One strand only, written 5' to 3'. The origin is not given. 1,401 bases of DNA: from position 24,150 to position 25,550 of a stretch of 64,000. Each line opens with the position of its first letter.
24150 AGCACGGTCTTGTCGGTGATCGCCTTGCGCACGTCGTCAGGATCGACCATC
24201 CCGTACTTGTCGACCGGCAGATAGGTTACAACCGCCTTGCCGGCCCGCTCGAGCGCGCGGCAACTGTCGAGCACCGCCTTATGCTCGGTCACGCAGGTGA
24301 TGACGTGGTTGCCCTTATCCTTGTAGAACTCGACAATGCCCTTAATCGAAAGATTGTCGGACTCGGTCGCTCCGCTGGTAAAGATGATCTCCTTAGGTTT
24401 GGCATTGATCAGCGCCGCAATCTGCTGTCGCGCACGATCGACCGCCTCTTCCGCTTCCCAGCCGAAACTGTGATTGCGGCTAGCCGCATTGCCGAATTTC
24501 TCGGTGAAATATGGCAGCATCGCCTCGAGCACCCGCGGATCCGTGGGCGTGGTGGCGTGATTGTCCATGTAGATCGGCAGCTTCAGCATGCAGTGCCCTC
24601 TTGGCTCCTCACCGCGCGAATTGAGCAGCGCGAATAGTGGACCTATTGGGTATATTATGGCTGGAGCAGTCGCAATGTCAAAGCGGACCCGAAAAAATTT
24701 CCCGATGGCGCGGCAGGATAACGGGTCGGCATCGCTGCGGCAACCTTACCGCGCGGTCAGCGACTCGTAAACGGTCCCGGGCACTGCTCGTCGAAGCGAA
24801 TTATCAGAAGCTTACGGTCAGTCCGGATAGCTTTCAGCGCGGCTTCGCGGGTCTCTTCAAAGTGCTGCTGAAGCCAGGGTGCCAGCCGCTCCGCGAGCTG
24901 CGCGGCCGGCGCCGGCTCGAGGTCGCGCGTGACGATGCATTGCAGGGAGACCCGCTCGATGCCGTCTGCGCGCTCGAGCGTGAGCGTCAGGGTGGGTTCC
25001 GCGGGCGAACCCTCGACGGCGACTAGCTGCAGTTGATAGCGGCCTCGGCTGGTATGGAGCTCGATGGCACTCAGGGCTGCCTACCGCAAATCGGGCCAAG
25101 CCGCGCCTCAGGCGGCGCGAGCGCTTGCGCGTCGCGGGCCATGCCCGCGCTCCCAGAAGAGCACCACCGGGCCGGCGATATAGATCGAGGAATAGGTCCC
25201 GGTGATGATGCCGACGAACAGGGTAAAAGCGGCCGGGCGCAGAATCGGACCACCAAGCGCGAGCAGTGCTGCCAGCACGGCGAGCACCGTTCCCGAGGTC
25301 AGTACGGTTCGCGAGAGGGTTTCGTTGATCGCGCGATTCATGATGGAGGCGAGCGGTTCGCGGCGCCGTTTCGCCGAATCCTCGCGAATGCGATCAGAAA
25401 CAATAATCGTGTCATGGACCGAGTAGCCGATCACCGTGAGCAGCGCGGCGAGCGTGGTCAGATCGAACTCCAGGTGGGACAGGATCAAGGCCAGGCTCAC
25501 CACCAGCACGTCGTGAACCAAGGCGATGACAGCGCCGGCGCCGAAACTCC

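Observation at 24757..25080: Coding-like 107-codon ORF with no canonical start, in frame after the secF stop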

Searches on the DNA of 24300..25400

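Call 46: search_rna_families(source=window, start=24300, end=25400, threshold=evalue, max_evalue=1)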
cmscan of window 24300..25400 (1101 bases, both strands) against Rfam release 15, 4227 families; matches with E-value up to 1: 0.
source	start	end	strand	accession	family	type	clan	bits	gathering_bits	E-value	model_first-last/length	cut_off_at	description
